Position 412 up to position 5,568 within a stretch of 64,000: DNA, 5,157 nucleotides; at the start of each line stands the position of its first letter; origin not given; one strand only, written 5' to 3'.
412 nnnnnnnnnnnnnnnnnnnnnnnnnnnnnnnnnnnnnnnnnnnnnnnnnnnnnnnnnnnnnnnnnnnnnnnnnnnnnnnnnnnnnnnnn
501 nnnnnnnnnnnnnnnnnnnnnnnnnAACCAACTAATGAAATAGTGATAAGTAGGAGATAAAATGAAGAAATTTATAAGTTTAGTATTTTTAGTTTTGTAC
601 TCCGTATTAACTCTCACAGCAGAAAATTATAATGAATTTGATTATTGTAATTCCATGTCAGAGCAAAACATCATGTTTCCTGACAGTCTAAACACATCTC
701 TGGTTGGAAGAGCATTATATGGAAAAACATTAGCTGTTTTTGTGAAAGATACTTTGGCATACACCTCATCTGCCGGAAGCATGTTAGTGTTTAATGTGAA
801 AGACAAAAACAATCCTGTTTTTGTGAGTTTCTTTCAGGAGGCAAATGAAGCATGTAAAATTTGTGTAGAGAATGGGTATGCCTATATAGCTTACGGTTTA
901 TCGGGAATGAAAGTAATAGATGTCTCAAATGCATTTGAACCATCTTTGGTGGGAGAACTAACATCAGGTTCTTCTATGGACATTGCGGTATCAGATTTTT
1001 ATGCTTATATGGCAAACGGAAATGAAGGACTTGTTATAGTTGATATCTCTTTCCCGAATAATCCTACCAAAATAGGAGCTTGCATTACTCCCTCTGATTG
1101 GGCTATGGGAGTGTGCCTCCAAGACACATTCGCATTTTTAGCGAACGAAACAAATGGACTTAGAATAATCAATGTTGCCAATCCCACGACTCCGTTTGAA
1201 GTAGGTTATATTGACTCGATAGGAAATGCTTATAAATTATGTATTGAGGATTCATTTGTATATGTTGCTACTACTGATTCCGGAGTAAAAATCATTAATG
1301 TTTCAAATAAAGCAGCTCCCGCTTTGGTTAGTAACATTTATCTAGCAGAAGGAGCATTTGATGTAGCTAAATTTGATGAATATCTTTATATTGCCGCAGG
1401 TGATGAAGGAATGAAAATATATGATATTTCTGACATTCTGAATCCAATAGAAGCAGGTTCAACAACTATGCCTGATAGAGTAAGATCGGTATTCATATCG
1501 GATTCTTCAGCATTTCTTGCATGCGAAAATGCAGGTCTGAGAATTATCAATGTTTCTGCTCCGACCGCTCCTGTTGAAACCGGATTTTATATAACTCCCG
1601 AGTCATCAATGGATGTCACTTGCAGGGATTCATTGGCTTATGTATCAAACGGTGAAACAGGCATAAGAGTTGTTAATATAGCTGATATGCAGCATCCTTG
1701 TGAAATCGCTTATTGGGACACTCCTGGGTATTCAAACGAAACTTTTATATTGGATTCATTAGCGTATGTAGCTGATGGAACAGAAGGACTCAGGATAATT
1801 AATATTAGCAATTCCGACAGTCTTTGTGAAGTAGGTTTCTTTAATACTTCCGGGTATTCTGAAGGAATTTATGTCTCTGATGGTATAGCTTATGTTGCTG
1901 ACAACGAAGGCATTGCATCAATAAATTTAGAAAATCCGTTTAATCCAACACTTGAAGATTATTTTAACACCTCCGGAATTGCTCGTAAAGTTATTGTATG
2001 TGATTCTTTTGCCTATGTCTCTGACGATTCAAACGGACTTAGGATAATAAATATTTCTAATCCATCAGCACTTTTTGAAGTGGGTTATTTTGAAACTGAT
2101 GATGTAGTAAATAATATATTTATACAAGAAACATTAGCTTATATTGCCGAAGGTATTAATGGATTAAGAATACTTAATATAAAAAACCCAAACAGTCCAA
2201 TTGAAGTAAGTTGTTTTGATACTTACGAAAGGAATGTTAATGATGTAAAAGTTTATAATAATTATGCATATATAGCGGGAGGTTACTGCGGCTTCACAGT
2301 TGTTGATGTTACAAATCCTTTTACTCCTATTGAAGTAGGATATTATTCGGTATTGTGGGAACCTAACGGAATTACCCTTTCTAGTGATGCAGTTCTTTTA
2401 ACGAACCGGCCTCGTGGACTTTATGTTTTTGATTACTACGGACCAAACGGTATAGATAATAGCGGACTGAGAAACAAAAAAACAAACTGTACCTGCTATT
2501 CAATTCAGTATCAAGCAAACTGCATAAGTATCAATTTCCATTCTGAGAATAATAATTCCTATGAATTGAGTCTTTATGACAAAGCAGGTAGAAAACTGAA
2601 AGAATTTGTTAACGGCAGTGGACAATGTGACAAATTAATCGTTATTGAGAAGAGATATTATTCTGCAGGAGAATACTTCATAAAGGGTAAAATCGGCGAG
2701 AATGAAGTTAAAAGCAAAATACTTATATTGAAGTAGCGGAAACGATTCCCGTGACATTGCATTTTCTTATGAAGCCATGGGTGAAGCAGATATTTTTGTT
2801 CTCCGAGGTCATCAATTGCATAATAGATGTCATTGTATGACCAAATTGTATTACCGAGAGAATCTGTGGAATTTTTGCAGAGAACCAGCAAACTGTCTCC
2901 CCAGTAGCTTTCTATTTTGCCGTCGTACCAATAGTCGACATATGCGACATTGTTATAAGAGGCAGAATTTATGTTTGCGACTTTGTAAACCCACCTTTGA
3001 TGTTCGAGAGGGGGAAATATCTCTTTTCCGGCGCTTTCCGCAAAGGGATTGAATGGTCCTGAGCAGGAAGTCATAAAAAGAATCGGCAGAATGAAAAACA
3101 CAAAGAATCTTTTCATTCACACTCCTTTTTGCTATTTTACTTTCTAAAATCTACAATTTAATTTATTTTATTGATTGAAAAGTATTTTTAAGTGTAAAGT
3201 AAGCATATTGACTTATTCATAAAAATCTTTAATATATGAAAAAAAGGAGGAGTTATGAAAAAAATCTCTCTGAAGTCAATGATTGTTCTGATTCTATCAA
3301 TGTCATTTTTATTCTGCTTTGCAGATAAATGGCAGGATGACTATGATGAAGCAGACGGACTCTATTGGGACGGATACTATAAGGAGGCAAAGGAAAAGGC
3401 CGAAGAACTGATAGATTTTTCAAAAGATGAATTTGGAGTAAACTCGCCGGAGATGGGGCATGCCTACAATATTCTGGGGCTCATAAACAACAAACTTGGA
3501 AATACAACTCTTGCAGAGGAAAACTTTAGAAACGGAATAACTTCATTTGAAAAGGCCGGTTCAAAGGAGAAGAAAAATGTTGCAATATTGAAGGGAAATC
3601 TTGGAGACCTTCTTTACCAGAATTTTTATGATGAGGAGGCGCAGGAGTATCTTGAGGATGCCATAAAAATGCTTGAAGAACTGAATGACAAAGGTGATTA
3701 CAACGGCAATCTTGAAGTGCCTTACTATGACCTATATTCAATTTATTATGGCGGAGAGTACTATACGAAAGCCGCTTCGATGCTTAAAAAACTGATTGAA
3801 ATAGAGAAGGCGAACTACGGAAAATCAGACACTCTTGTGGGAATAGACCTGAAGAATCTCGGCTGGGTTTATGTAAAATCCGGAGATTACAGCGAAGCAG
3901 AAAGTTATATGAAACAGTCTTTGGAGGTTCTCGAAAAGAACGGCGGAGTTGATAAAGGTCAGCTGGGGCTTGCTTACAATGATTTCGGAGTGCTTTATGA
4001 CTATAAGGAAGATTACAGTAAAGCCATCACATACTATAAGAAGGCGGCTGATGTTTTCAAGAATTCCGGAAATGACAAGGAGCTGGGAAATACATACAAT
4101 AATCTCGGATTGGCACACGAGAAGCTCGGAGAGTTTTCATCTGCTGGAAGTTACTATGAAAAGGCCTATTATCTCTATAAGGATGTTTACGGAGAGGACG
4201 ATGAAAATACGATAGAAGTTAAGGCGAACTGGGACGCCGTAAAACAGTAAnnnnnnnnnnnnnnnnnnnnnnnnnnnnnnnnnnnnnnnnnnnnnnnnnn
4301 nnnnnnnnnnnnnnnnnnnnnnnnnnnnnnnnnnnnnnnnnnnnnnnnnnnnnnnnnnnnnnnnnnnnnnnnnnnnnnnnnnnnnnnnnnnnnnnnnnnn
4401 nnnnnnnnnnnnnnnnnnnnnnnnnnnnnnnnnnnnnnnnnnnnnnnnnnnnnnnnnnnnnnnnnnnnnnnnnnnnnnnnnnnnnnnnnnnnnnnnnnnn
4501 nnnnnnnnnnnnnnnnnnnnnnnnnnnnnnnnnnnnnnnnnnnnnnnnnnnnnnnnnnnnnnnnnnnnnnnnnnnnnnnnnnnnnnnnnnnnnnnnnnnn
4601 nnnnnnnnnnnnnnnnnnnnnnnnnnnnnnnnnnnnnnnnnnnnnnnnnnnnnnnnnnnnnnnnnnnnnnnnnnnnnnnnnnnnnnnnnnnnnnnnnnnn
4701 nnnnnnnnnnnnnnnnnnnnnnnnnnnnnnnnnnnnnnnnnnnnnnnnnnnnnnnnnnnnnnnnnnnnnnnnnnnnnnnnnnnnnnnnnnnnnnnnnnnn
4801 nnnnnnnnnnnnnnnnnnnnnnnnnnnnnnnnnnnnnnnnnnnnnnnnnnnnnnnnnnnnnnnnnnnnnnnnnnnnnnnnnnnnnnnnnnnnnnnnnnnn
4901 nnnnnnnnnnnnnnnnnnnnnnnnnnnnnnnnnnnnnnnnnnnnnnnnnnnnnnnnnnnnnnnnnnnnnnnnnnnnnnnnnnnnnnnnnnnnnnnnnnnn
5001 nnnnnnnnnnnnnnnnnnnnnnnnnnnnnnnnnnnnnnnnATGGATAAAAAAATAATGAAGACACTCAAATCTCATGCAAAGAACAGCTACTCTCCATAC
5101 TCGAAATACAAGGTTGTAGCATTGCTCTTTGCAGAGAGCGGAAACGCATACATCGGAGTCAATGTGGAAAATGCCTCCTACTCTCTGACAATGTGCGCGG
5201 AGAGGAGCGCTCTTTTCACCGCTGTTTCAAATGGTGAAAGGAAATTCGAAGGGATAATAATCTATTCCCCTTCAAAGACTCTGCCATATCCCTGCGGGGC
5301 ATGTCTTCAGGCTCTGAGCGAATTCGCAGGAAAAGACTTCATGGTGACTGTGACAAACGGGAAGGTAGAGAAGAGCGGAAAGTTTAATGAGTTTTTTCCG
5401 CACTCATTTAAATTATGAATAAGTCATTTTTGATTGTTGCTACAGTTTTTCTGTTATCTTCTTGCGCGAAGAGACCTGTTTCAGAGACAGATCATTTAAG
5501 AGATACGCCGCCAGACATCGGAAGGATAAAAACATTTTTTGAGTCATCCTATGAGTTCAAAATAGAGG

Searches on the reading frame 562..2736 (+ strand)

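Call 10: search_protein_families(library=pfam, proteins=[window:562-2736:+])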
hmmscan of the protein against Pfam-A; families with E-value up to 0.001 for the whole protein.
window:562-2736:+ (724 aa): 3 families
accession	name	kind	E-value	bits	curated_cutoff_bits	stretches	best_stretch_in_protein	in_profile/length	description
PF08309.17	LVIVD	-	2.3e-71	235.3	20.2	7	136-176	2-42/42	LVIVD repeat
PF21544.3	PorZ_N_b_propeller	-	2.8e-05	24.9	27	0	554-584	76-105/154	TSS9, PorZ, N-terminal beta-propeller domain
PF09826.15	Beta_propel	-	3.8e-05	23.2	22.4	0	284-345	382-432/495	Beta propeller domain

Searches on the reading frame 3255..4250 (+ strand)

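Call 10: search_protein_families(library=pfam, proteins=[window:3255-4250:+])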
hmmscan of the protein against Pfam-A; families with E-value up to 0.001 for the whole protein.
window:3255-4250:+ (331 aa): 12 families
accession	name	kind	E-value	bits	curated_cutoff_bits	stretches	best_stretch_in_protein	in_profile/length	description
PF13424.12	TPR_12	-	1.1e-34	118.9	30.1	4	210-269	17-76/77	Tetratricopeptide repeat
PF13374.12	TPR_10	-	2.6e-21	75.4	27.5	1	279-316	3-40/42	Tetratricopeptide repeat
PF07719.23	TPR_2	-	2.5e-18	65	27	2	199-227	4-32/34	Tetratricopeptide repeat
PF13181.12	TPR_8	-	2.5e-18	65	25.7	1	280-309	3-32/34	Tetratricopeptide repeat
PF13176.12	TPR_7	-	4.5e-14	51.7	27.9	1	199-228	2-31/36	Tetratricopeptide repeat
PF00515.34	TPR_1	-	9e-14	51.1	27.8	1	280-307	3-30/34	Tetratricopeptide repeat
PF24885.1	TPR_NPHP3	-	4.4e-12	46.3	100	1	129-271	75-216/239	Nephrocystin-3 TPR domain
PF13432.12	TPR_16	-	4.2e-09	37.1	32.7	0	244-308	3-61/65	Tetratricopeptide repeat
PF13428.12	TPR_14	-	2.4e-07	31.2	23.5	0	201-228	6-33/44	Tetratricopeptide repeat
PF25063.1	ARM_TT21_C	-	1.9e-06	28.3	35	0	158-269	59-160/209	Tetratricopeptide repeat protein 21 C-terminal ARM domain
PF14559.12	TPR_19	-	2.8e-05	24.8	25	0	201-221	30-50/68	Tetratricopeptide repeat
PF14938.12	SNAP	-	0.00019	21.5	25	1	211-311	89-181/282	Soluble NSF attachment protein, SNAP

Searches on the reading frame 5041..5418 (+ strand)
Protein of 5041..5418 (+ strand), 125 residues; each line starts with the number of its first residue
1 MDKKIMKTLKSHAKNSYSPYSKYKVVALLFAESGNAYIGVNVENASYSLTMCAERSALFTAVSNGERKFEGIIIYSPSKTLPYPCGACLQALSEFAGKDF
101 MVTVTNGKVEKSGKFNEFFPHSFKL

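Call 10: search_protein_families(library=pfam, proteins=[window:5041-5418:+])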
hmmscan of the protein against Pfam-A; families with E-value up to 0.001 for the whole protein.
window:5041-5418:+ (125 aa): 2 families
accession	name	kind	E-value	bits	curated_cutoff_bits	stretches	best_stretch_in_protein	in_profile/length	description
PF00383.29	dCMP_cyt_deam_1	-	1.6e-17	63.7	25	1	2-102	4-100/102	Cytidine and deoxycytidylate deaminase zinc-binding region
PF08211.18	dCMP_cyt_deam_2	-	8.9e-08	32.8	25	1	10-67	49-106/130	Cytidine and deoxycytidylate deaminase zinc-binding region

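Call 74: find_encoding_contigs(protein=window:5041-5418:+, flank=10000, max_places=6)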
Protein window:5041-5418:+ (125 aa): no gene with exactly this product is on record in the collection.
